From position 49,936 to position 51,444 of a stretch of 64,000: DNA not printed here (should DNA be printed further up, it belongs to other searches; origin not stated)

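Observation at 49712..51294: ParB/Srx-like and DUF711/UPF0210 gene pair inside the glycan cluster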

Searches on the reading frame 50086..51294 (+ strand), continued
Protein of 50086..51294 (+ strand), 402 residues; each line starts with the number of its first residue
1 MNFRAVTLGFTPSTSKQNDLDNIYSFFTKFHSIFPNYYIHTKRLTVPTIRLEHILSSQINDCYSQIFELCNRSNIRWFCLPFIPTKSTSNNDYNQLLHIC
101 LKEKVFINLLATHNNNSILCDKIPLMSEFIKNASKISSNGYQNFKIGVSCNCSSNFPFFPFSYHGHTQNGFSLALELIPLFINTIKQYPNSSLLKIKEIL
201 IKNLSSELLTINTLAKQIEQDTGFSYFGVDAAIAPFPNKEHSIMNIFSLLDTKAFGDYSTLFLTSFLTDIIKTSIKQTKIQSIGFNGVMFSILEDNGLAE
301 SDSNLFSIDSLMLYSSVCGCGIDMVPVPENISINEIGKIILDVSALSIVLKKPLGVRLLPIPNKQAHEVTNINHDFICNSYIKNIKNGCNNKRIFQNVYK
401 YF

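Call 69: search_dna_similar(query=window:50086-51291:+, collection=phages, mode=protein, max_rows=15, max_evalue=0.001)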
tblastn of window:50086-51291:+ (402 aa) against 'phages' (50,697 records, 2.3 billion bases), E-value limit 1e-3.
Records with a match: 17; places in all: 17; records where one place covers at least 80% of the query: 0.
Best place of each record, by identity: <60% 17.
By first word of the organism name: Bacteriophage 12; Listeria 4; Enterococcus 1.
By host as written in the record: - 12; Listeria monocytogenes 4; Enterococcus faecalis 1.
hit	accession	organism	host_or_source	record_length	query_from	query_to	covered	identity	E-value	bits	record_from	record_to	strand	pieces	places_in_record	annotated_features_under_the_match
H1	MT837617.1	Bacteriophage sp.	human fecal samples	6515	227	371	36%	29.9%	3e-8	62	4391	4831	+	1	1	record has no annotation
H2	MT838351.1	Bacteriophage sp.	human fecal samples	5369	214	368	39%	25.6%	2e-9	66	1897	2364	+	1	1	record has no annotation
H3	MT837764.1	Bacteriophage sp.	human fecal samples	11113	214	368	39%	25.6%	1e-8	63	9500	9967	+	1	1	record has no annotation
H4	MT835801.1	Bacteriophage sp.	human fecal samples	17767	220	369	37%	26.5%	9e-9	64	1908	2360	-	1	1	record has no annotation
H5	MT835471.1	Bacteriophage sp.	human fecal samples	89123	227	360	33%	29.4%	2e-9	66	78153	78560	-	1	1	record has no annotation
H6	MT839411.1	Bacteriophage sp.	human fecal samples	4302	214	382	42%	23.2%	3e-8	62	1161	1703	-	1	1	record has no annotation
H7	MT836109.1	Bacteriophage sp.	human fecal samples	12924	214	360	37%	26.4%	1e-7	60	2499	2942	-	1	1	record has no annotation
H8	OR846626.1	Enterococcus phage Efs 1-1-1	Enterococcus faecalis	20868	211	365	39%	24.8%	1e-8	63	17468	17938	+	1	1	record has no annotation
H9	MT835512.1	Bacteriophage sp.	human fecal samples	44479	227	376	37%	25.7%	9e-7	57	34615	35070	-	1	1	record has no annotation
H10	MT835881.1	Bacteriophage sp.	human fecal samples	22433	227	368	35%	27.1%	1e-7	60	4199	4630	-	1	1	record has no annotation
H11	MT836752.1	Bacteriophage sp.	human fecal samples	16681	229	371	36%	26.4%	2e-8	62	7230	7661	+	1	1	record has no annotation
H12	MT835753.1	Bacteriophage sp.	human fecal samples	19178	227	364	34%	26.4%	4e-6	55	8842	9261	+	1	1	record has no annotation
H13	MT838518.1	Bacteriophage sp.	human fecal samples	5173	221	362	35%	25.2%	7e-8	61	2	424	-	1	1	record has no annotation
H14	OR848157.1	Listeria phage LM 4-14-1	Listeria monocytogenes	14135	227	360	33%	25.0%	2e-7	59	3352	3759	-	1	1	record has no annotation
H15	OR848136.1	Listeria phage LM 4-14-1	Listeria monocytogenes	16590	227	360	33%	25.0%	2e-7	59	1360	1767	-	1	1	record has no annotation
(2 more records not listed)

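Call 70: search_dna_similar(query=window:50086-51291:+, collection=plasmids, mode=protein, max_rows=15, max_evalue=1e-10)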
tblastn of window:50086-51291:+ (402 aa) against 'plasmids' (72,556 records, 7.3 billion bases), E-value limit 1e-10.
No match.

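Call 78: search_protein_families(library=pfam, proteins=[L011:6206-7300:+, L011:7297-8292:+, L011:8305-9021:+, L011:9027-9959:+, L011:11270-12697:+, L012:6174-7298:+, L012:7331-8452:+, L012:8487-9887:+, L012:11272-12480:+, L012:12529-13065:+], max_evalue=0.0001)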
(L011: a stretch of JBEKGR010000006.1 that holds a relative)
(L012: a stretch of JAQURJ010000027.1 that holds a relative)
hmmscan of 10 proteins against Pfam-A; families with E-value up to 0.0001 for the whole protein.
L011:6206-7300:+ (364 aa): 4 families
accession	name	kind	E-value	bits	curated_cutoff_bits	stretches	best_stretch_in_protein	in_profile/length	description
PF13439.12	Glyco_transf_4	-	2e-13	51.2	28.5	1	22-169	1-168/170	Glycosyltransferase Family 4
PF13579.12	Glyco_trans_4_4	-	8.7e-12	46.1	29.7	1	23-164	1-156/158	Glycosyl transferase 4-like domain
PF13692.12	Glyco_trans_1_4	-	1.1e-10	42.3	27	1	195-332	4-142/142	Glycosyl transferases group 1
PF00534.26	Glycos_transf_1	-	9.7e-08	32.2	26.4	1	205-312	25-131/172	Glycosyl transferases group 1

L011:7297-8292:+ (331 aa): 9 families
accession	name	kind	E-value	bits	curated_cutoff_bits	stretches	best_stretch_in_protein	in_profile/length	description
PF16363.11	GDP_Man_Dehyd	-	1.1e-64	219.4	27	1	10-312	1-331/332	GDP-mannose 4,6 dehydratase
PF01370.27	Epimerase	-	6.5e-55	186.6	20.9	1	9-245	1-240/240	NAD dependent epimerase/dehydratase family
PF01073.25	3Beta_HSD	-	7.1e-26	91.3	22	1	10-226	1-223/280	3-beta hydroxysteroid dehydrogenase/isomerase family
PF07993.18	NAD_binding_4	-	3.3e-17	62.9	20.1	1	11-185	1-209/258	Male sterility protein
PF02719.21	Polysacc_synt_2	-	2.9e-16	60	20.2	1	9-130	1-129/293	Polysaccharide biosynthesis protein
PF13460.12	NAD_binding_10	-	3.1e-12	47.2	27.2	1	13-135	1-104/184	NAD(P)H-binding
PF00106.31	adh_short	-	2.3e-09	37.5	26.6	1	7-168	1-164/195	short chain dehydrogenase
PF05368.20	NmrA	-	2.4e-09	37.7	27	1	6-125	2-103/298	NmrA-like family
PF04321.23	RmlD_sub_bind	-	2.7e-09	37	27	1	8-207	2-173/287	RmlD substrate binding domain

L011:8305-9021:+ (238 aa): 2 families
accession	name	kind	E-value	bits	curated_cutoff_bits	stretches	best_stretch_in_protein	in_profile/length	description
PF00483.29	NTP_transferase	-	6.3e-38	131.2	21.2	1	6-229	2-243/245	Nucleotidyl transferase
PF12804.13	NTP_transf_3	-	2.8e-10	41.1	27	1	6-134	1-123/160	MobA-like NTP transferase domain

L011:9027-9959:+ (310 aa): 5 families
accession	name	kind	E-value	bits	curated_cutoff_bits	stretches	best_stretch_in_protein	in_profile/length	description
PF16363.11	GDP_Man_Dehyd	-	4.4e-49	168.2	27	1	6-304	1-332/332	GDP-mannose 4,6 dehydratase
PF01370.27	Epimerase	-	6.7e-43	147.3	20.9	1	6-239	2-240/240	NAD dependent epimerase/dehydratase family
PF04321.23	RmlD_sub_bind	-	1.2e-07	31.6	27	1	4-150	2-132/287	RmlD substrate binding domain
PF01073.25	3Beta_HSD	-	2.3e-06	27.3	22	1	6-222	1-224/280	3-beta hydroxysteroid dehydrogenase/isomerase family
PF02719.21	Polysacc_synt_2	-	6.7e-06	25.9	20.2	0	6-102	2-116/293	Polysaccharide biosynthesis protein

L011:11270-12697:+ (475 aa): 0 families

L012:6174-7298:+ (374 aa): 5 families
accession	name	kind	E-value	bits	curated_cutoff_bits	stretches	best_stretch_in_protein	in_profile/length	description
PF00534.26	Glycos_transf_1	-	2e-40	138.6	26.4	1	175-341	2-171/172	Glycosyl transferases group 1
PF13692.12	Glyco_trans_1_4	-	3.7e-34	118.5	27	1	191-328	4-142/142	Glycosyl transferases group 1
PF13439.12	Glyco_transf_4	-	3e-16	60.3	28.5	1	13-166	2-168/170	Glycosyltransferase Family 4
PF13579.12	Glyco_trans_4_4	-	6.9e-11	43.2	29.7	1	13-163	1-158/158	Glycosyl transferase 4-like domain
PF13477.12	Glyco_trans_4_2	-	2.5e-06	28.2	23.4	1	23-107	17-103/139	Glycosyl transferase 4-like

L012:7331-8452:+ (373 aa): 5 families
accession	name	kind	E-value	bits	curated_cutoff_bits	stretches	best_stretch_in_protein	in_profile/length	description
PF00534.26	Glycos_transf_1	-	1.5e-38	132.5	26.4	1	187-345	13-171/172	Glycosyl transferases group 1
PF13692.12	Glyco_trans_1_4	-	2.1e-31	109.6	27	1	189-332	1-142/142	Glycosyl transferases group 1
PF13524.12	Glyco_trans_1_2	-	1.3e-09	38.6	25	1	219-360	13-142/144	Glycosyl transferase-like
PF13439.12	Glyco_transf_4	-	8.5e-08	32.8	28.5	1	62-175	52-166/170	Glycosyltransferase Family 4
PF13579.12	Glyco_trans_4_4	-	3.2e-07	31.2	29.7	1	75-173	64-157/158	Glycosyl transferase 4-like domain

L012:8487-9887:+ (466 aa): 0 families

L012:11272-12480:+ (402 aa): 5 families
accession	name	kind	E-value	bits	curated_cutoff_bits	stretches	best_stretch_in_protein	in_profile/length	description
PF00534.26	Glycos_transf_1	-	3.1e-18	66.4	26.4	1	209-376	5-171/172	Glycosyl transferases group 1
PF13692.12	Glyco_trans_1_4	-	3.2e-12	47.3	27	1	220-363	3-142/142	Glycosyl transferases group 1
PF13579.12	Glyco_trans_4_4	-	1.2e-11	45.6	29.7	1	18-193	4-157/158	Glycosyl transferase 4-like domain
PF13439.12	Glyco_transf_4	-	1.2e-10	42.2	28.5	1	18-198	5-169/170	Glycosyltransferase Family 4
PF13524.12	Glyco_trans_1_2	-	2.3e-06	28.1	25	1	241-384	7-135/144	Glycosyl transferase-like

L012:12529-13065:+ (178 aa): 0 families

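Call 81: find_encoding_contigs(protein=P0040, flank=9000, max_places=2)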
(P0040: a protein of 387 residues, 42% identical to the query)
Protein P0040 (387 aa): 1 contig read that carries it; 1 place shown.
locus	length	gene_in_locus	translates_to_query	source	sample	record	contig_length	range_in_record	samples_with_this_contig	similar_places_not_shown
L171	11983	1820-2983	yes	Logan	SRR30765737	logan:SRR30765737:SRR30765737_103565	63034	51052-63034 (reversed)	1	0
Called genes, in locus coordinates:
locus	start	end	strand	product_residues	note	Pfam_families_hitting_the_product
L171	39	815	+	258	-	PF00483:NTP_transferase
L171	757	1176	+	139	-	-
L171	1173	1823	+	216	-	-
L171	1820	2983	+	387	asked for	PF05167:DUF711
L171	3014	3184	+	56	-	-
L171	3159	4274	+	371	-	PF00155:Aminotran_1_2 (weak), PF01041:DegT_DnrJ_EryC1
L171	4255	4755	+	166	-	PF08282:Hydrolase_3 (weak)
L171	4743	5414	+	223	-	-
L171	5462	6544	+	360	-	PF13177:DNA_pol3_delta2, PF00004:AAA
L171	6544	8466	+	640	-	PF01612:DNA_pol_A_exo1, PF00476:DNA_pol_A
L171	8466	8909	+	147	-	PF22769:DCD, PF00692:dUTPase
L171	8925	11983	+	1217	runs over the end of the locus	PF02867:Ribonuc_red_lgC, PF14890:Intein_splicing, PF14528:LAGLIDADG_3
